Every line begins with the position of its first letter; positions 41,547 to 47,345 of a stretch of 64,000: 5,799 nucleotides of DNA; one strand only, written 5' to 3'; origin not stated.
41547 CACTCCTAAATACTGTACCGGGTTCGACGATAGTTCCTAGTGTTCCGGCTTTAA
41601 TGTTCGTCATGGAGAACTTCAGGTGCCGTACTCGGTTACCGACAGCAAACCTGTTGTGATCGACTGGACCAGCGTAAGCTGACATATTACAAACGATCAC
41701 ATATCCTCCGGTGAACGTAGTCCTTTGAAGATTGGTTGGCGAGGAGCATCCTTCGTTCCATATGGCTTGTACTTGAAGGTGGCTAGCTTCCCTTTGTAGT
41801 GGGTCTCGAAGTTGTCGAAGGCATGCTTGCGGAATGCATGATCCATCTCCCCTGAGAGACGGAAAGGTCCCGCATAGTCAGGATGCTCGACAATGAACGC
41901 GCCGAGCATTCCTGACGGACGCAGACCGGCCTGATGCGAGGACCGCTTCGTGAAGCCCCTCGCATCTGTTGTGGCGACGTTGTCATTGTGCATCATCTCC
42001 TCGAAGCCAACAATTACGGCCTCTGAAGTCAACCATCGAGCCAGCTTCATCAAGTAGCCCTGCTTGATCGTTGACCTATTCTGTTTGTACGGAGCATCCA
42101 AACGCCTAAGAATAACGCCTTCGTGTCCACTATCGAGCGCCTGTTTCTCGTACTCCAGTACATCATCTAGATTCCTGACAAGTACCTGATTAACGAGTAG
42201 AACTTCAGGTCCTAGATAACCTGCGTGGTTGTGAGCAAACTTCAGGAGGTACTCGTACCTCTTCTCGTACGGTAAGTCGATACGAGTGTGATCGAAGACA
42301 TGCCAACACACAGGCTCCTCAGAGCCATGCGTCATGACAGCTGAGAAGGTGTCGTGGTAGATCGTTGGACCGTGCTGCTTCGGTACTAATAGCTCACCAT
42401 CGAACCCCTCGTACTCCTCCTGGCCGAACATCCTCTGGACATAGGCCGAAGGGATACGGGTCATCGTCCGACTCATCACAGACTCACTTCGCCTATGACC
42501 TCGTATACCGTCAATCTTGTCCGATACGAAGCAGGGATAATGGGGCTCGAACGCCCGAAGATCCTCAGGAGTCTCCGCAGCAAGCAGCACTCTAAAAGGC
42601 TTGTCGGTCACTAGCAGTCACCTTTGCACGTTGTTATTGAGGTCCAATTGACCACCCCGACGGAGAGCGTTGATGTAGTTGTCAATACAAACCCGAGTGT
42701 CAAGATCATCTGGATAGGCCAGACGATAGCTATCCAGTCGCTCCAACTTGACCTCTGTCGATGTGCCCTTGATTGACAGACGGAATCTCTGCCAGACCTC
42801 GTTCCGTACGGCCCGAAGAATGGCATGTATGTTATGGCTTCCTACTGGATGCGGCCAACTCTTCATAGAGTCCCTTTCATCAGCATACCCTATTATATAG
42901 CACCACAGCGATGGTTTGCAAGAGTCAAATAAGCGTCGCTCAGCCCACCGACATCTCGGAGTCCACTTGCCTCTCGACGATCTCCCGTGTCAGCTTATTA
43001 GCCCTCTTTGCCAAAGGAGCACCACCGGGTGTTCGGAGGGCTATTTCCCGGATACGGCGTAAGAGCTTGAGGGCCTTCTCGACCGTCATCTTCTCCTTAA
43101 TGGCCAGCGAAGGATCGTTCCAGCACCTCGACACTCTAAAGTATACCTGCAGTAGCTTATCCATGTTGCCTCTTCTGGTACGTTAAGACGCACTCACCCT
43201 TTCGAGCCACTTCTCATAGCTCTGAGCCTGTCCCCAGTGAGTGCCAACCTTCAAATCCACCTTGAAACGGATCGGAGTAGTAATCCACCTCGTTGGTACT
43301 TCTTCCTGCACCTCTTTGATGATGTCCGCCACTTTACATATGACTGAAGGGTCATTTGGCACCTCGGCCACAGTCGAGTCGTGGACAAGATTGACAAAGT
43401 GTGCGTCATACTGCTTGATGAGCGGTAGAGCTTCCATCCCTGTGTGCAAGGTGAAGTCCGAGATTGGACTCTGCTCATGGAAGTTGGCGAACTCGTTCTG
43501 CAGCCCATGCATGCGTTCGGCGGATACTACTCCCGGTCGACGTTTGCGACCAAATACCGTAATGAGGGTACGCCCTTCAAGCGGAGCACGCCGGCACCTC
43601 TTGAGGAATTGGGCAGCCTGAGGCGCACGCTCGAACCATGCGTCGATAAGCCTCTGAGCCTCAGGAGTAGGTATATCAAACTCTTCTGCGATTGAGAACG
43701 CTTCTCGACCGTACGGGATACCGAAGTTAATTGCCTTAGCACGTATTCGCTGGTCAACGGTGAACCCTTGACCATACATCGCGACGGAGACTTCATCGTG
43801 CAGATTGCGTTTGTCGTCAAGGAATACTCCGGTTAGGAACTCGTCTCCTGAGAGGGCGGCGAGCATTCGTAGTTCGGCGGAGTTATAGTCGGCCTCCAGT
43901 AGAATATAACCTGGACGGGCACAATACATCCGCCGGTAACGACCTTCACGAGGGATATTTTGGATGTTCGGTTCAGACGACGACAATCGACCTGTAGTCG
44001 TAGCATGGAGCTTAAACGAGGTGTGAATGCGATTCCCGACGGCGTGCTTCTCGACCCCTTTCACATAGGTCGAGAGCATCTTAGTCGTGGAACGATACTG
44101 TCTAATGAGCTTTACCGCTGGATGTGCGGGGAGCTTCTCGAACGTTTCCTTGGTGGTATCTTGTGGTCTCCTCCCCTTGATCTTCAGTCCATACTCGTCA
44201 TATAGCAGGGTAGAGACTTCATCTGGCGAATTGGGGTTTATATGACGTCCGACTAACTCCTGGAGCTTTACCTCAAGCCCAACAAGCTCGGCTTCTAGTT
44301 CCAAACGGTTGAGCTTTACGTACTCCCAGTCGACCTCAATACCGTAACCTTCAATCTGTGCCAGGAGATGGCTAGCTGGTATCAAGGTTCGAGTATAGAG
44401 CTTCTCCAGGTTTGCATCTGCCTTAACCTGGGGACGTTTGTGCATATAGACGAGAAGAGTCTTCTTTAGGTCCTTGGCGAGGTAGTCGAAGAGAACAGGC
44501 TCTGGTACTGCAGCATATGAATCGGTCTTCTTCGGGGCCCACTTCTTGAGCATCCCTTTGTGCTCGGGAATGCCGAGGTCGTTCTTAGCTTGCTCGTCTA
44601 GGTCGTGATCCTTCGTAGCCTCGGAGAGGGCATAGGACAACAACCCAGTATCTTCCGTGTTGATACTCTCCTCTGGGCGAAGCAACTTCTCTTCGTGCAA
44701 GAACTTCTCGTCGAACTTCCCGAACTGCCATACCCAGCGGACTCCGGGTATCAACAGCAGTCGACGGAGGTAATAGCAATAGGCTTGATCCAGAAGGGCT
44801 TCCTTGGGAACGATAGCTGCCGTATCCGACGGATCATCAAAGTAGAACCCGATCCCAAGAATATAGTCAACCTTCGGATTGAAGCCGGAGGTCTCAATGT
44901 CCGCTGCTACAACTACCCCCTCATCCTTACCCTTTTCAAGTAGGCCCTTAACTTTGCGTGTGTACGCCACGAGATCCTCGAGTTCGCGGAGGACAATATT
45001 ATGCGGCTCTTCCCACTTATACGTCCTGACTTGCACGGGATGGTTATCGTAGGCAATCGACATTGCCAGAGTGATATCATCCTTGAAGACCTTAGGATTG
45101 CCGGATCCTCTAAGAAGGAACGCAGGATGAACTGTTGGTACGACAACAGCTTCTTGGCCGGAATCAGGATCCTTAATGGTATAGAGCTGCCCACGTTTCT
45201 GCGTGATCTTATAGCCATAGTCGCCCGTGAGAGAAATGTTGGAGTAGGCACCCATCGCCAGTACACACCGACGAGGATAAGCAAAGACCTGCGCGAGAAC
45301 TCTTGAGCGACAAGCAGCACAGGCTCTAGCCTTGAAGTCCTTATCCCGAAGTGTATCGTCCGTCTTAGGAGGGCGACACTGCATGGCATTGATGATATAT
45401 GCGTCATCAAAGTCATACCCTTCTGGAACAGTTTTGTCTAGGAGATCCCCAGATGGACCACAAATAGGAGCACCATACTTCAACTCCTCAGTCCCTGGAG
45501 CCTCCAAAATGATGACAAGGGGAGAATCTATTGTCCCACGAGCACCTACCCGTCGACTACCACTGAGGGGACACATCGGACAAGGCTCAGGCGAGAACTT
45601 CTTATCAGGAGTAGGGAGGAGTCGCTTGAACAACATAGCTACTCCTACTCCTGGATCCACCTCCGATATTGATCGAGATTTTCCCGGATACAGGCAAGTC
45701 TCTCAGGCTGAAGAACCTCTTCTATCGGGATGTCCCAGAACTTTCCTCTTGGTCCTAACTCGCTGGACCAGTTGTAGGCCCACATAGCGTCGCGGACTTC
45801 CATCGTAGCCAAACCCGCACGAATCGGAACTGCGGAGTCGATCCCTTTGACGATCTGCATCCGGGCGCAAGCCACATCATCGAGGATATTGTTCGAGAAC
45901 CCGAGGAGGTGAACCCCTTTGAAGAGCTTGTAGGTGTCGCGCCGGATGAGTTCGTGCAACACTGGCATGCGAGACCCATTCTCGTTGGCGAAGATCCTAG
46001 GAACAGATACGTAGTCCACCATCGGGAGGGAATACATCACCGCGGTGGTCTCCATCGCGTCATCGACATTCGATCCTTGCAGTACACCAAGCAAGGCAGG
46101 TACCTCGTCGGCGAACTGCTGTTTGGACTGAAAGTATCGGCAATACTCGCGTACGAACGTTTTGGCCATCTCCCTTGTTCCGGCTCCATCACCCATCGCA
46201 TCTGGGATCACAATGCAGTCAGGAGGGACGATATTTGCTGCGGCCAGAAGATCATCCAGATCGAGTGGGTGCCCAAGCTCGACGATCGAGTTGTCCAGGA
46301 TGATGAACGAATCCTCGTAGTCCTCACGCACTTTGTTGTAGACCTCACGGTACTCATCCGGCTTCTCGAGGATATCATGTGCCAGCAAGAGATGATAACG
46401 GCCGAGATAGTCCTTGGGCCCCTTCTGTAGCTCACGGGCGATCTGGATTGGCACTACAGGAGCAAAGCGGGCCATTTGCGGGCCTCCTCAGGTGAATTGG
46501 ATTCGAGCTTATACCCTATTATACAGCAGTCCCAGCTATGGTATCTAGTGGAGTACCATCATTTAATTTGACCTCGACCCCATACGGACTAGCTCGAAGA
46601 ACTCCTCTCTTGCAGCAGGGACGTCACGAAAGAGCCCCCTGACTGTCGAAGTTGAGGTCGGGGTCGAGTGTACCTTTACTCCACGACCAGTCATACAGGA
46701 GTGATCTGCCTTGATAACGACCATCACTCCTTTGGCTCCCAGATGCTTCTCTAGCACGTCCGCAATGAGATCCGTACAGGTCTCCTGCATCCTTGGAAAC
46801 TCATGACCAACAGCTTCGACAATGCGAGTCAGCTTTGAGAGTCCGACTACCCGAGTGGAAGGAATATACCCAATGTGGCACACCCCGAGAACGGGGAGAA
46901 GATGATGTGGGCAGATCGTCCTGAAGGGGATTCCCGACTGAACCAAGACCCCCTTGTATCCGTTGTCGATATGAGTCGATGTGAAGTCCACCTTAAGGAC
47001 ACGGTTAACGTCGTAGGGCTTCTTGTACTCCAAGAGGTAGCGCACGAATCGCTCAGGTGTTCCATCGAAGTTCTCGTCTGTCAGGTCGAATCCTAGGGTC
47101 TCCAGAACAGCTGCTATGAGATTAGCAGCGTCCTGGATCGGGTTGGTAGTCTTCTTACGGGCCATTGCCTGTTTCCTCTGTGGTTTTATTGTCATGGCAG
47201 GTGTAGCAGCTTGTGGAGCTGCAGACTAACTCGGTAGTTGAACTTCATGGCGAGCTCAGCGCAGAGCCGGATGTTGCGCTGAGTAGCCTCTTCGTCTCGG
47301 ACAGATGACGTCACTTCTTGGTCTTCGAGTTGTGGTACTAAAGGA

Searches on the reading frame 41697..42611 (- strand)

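Call 29: search_protein_families(library=pfam, proteins=[window:41697-42611:-], max_evalue=0.001)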
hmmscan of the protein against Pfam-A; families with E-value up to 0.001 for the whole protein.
window:41697-42611:- (304 aa): 2 families
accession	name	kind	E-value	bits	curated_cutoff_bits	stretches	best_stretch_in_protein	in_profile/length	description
PF14743.12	DNA_ligase_OB_2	-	1.2e-08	35.3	28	1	232-299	6-66/66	DNA ligase OB-like domain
PF01068.26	DNA_ligase_A_M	-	4.3e-07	30.3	26.2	1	46-179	45-195/204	ATP dependent DNA ligase domain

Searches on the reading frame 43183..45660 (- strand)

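Call 29: search_protein_families(library=pfam, proteins=[window:43183-45660:-], max_evalue=0.001)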
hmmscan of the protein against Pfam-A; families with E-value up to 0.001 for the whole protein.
window:43183-45660:- (825 aa): 3 families
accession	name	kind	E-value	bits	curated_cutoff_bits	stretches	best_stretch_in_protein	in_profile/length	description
PF00476.26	DNA_pol_A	-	8.7e-65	219.5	34.3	1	451-810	7-380/381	DNA polymerase family A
PF03167.25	UDG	-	8.2e-13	49.1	24.3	1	42-189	4-130/141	Uracil DNA glycosylase superfamily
PF01612.26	DNA_pol_A_exo1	-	8.5e-07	29.4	23.6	1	240-369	13-135/173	3'-5' exonuclease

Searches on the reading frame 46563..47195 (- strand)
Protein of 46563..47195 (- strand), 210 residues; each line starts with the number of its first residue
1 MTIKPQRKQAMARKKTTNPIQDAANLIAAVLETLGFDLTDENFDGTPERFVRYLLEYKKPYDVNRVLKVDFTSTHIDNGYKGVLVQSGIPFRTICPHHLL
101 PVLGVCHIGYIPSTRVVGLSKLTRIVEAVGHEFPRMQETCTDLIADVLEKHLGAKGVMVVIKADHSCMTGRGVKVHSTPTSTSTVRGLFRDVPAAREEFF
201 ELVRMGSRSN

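Call 30: search_protein_families(library=pfam, proteins=[window:46563-47195:-], max_evalue=0.001)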
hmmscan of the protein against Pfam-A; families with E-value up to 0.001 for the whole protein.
window:46563-47195:- (210 aa): 1 family
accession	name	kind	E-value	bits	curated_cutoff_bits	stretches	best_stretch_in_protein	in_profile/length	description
PF01227.27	GTP_cyclohydroI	-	1.3e-47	162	27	1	26-203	4-178/179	GTP cyclohydrolase I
